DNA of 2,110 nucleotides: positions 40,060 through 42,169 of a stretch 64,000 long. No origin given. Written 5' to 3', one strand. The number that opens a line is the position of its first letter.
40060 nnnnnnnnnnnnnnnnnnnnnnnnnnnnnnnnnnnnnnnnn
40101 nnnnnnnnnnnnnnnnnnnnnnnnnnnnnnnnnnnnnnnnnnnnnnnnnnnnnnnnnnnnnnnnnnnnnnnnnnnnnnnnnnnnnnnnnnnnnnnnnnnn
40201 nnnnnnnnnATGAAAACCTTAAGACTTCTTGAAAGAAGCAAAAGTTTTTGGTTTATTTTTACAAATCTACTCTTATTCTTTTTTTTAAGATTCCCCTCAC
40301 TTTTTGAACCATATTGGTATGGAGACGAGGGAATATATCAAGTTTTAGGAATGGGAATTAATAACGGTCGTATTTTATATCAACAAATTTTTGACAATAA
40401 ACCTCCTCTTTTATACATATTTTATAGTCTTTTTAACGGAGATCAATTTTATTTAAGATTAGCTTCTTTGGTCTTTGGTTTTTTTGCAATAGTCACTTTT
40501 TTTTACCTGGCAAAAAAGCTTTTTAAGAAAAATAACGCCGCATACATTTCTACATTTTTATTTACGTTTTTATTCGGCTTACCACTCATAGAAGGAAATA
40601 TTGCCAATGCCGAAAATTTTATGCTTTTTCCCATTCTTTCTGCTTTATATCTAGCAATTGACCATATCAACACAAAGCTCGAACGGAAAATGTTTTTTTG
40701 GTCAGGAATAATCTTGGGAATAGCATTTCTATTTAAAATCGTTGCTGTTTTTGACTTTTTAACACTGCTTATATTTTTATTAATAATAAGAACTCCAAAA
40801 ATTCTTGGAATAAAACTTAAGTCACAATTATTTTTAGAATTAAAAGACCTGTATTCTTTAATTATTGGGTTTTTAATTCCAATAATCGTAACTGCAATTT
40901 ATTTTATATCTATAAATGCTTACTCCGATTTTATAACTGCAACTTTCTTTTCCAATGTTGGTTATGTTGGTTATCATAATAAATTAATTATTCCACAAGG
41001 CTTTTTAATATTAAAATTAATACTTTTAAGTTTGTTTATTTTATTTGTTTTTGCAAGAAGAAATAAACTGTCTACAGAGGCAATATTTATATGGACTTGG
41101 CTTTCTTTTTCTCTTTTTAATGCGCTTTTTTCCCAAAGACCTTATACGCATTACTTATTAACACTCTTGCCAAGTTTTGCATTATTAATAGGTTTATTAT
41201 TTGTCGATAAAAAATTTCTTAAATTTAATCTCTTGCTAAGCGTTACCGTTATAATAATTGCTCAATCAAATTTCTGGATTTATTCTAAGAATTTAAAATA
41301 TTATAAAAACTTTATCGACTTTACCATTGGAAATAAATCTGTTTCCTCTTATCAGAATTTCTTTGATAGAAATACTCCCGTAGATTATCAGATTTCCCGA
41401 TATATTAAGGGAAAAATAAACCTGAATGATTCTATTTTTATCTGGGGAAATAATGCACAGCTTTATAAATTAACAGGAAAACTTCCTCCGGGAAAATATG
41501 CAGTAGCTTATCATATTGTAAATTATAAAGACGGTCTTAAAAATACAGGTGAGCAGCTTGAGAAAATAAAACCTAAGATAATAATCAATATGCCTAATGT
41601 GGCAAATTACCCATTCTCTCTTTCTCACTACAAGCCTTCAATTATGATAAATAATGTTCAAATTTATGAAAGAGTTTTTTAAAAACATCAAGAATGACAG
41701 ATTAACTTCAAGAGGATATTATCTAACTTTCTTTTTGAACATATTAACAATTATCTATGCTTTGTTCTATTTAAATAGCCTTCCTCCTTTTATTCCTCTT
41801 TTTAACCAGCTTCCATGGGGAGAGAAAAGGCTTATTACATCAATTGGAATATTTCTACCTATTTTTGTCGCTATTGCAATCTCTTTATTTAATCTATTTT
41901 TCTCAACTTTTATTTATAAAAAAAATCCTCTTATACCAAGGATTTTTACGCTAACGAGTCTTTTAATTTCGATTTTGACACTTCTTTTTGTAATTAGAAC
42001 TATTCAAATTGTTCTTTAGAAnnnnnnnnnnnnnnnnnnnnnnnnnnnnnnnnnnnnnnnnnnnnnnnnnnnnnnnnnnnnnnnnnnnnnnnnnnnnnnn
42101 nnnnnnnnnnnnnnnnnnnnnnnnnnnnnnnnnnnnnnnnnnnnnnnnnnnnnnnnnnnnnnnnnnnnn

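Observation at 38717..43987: Operon for lipid-linked glycan assembly: processive GT2 (QxxRW), ArnT/PMT-like GT-C, WecA-like initiating transferase and a decaprenyl-phosphoribose-synthase-like UbiA enzyme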

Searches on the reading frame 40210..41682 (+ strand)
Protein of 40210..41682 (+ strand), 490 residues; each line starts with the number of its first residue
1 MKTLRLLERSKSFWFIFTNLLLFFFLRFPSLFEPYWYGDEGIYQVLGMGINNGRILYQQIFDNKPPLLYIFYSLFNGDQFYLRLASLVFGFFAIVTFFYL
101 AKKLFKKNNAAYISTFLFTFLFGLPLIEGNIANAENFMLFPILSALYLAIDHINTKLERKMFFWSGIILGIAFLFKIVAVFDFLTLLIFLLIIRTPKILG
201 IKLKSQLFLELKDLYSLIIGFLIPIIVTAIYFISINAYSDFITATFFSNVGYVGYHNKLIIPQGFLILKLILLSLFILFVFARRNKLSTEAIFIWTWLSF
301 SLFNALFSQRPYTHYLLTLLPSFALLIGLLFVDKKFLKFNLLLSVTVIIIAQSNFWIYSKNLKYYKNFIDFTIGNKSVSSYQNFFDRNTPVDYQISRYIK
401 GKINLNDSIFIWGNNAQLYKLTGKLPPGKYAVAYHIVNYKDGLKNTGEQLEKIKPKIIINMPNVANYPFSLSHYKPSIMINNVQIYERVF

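Call 3: search_protein_families(library=pfam, proteins=[window:40210-41682:+], max_evalue=0.01)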
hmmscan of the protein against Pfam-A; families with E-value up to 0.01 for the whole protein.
window:40210-41682:+ (490 aa): 2 families
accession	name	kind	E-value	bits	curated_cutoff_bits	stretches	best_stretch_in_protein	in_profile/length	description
PF13231.12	PMT_2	-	1.6e-09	38.6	26.1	1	68-193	10-132/160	Dolichyl-phosphate-mannose-protein mannosyltransferase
PF02366.24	PMT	-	4.3e-07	30.2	22.7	1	71-220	74-224/245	Dolichyl-phosphate-mannose-protein mannosyltransferase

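Call 4: search_protein_families(library=ncbifam, proteins=[window:40210-41682:+], max_evalue=0.01)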
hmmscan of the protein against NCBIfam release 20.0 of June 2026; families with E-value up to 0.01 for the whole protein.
window:40210-41682:+ (490 aa): 0 families

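Call 13: search_solved_structures(query=window:40210-41682:+, max_evalue=1)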
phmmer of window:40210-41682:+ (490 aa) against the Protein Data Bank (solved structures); distinct sequences matched with E-value up to 1: 0.

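Call 60: find_homologous_proteins(query=window:40210-41682:+, max_evalue=0.00001)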
Query window:40210-41682:+ (490 aa): 1865 proteins with E <= 0.00001 among 8000 candidates; the best 120 are listed.
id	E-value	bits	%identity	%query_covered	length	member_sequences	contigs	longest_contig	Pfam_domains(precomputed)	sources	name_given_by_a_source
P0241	1.6e-289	979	91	100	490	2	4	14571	PF02366.25,PF27757.1,PF13231.13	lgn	-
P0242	5.4e-218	743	69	100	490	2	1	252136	PF02366.25,PF27757.1,PF13231.13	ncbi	-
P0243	6.2e-217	740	67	100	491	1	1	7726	PF02366.25,PF27757.1,PF13231.13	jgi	jgi:hypothetical protein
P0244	8.6e-217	739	69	100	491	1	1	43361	PF02366.25,PF27757.1,PF13231.13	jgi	jgi:hypothetical protein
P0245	1.5e-212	725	67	100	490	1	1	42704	PF02366.25,PF27757.1,PF13231.13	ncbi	-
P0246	7.4e-208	710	67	100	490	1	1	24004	PF02366.25,PF27757.1,PF13231.13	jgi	jgi:hypothetical protein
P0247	1.6e-205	702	64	100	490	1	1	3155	PF02366.25,PF27757.1,PF13231.13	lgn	-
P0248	9.1e-198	676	64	100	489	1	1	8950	PF02366.25,PF27757.1,PF13231.13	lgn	-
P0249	8.3e-172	591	57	100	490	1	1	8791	PF27757.1,PF13231.13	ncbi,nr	ncbi:MAG: glycosyltransferase family 39 protein [Actinobacteria bacterium]|nr:glycosyltransferase fa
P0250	1.5e-171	590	58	100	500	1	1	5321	PF02366.25,PF27757.1,PF13231.13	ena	-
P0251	4.3e-170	585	57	100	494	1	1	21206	PF02366.25,PF13231.13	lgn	-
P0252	9.8e-170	584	56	100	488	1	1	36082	PF02366.25,PF27757.1,PF13231.13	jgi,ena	-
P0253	4.2e-169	582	57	100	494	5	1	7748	PF02366.25,PF13231.13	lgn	-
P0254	7.4e-169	581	56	100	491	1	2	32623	PF02366.25,PF27757.1,PF13231.13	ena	-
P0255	1.1e-168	580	56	100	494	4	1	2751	PF02366.25,PF27757.1,PF13231.13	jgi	jgi:4-amino-4-deoxy-L-arabinose transferase-like glycosyltransferase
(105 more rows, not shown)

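Call 68: predict_structure(alignment_id=A3)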
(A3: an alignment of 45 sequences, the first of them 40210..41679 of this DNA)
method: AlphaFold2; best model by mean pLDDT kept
length: 490 residues; sequences in the alignment: 45
mean_pLDDT: 86.9   pTM: 0.88
mean pLDDT of the five models: 86.9, 86.9, 85.5, 84.7, 83.1
residues with pLDDT >= 90: 279; 70-90: 161; 50-70: 31; < 50: 19
segments of 3 or more residues with pLDDT < 50: 248-262
pLDDT, mean of each block of 10 residues (from residue 1): 89 97 93 81 85 68 66 89 93 98 93 97 78 85 98 95 98 87 97 83 81 94 89 70 53 35 62 95 94 98 78 82 98 94 95 82 92 94 88 94 93 92 90 84 91 94 88 94 91
secondary structure, 60 per line:
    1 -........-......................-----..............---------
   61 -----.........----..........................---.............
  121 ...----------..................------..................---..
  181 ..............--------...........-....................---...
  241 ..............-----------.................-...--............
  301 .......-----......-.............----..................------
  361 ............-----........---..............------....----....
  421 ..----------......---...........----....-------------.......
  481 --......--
elements in order: H2-9 H11-32 H38-51 H66-74 H79-104 H108-123 H134-151 H158-175 H179-194 H203-213 H215-234 H238-254 H266-282 H289-307 H313-318 H320-332 H337-354 H361-372 H378-385 H389-402 E409-412 H417-422 H433-438 H442-452 E457-460 E474-480 E483-488

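Call 72: fold_search(model_id=the predicted structure, library=pdb)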
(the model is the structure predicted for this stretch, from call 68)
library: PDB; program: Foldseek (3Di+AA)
matches with E <= 10: 301; with E <= 0.001: 19
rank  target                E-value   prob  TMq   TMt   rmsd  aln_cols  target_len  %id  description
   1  3waj                  2.1e-06  1.00  0.43  0.29  15.0       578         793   13  Crystal structure of the Archaeoglobus fulgidus oligosaccharyltransferase (O29867_ARCFU) complex with Zn and sulfate (released 2013-10-30)
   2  5gmy_A                5.0e-06  1.00  0.44  0.28  15.8       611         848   12  Crystal structure of the Archaeoglobus fulgidus oligosaccharyltransferase (O29867_ARCFU) tethered with an acceptor pep (released 2017-02-01)
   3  7e9s_A                5.0e-06  1.00  0.44  0.28  13.5       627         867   13  Archaeal oligosaccharyltransferase AglB from Archaeoglobus fulgidus in complex with an inhibitory peptide and a dolich (released 2021-09-08)
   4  5f15                  5.2e-06  1.00  0.58  0.54   9.3       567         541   13  Crystal Structure of ArnT from Cupriavidus metallidurans bound to Undecaprenyl phosphate (released 2016-02-17)
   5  3wak                  5.4e-06  1.00  0.45  0.28  13.5       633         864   13  Crystal structure of the Archaeoglobus fulgidus oligosaccharyltransferase (O29867_ARCFU) in the apo form (released 2013-10-30)
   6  8age_A                1.1e-05  1.00  0.49  0.39  12.1       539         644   12  Structure of yeast oligosaccharylransferase complex with acceptor peptide bound (released 2022-12-07)
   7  7oci_F                2.5e-05  1.00  0.49  0.39  12.9       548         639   11  Cryo-EM structure of yeast Ost6p containing oligosaccharyltransferase complex (released 2022-02-16)
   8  6s7o_A                2.5e-05  1.00  0.46  0.36  13.7       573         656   12  Cryo-EM structure of human oligosaccharyltransferase complex OST-A (released 2019-12-18)
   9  8b6l_I                2.8e-05  1.00  0.43  0.33  12.0       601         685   10  Subtomogram average of the human Sec61-TRAP-OSTA-translocon (released 2022-12-07)
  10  8agc_A                2.9e-05  1.00  0.50  0.37  12.4       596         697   11  Structure of yeast oligosaccharylransferase complex with lipid-linked oligosaccharide and non-acceptor peptide bound (released 2022-12-07)
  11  5ezm                  3.0e-05  1.00  0.57  0.53  10.5       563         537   13  Crystal Structure of ArnT from Cupriavidus metallidurans in the apo state (released 2016-02-17)
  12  8agb_A                5.3e-05  1.00  0.49  0.39  13.6       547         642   11  Structure of yeast oligosaccharylransferase complex with lipid-linked oligosaccharide bound (released 2022-12-07)
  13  6ftg_5                1.5e-04  1.00  0.46  0.36  14.5       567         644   12  Subtomogram average of OST-containing ribosome-translocon complexes from canine rough microsomal membranes (released 2018-03-21)
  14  6c26_A                3.3e-04  1.00  0.48  0.38  13.3       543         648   12  The Cryo-EM structure of a eukaryotic oligosaccharyl transferase complex (released 2018-01-31)
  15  6s7t_A                4.3e-04  1.00  0.46  0.34  11.8       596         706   10  Cryo-EM structure of human oligosaccharyltransferase complex OST-B (released 2019-12-18)
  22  9dlh                  3.2e-03  1.00  0.37  0.31   9.2       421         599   12  donor substrate analog-bound AftB (released 2025-06-25)
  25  8if8_B                8.9e-03  1.00  0.40  0.34  10.3       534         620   12  Arabinosyltransferase AftA (released 2023-05-31)
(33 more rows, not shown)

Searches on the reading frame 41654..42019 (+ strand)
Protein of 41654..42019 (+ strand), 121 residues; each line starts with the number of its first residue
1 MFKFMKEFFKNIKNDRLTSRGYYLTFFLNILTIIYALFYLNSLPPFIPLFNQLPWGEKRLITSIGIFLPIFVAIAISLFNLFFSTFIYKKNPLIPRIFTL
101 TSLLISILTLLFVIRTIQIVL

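Call 3: search_protein_families(library=pfam, proteins=[window:41654-42019:+], max_evalue=0.01)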
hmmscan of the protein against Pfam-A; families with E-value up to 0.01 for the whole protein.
window:41654-42019:+ (121 aa): 0 families

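Call 4: search_protein_families(library=ncbifam, proteins=[window:41654-42019:+], max_evalue=0.01)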
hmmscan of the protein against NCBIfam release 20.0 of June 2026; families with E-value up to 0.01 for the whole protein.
window:41654-42019:+ (121 aa): 0 families

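Call 50: search_protein_families(library=pfam, proteins=[window:41654-42019:+], max_evalue=1)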
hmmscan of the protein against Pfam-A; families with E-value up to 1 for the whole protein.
window:41654-42019:+ (121 aa): 0 families
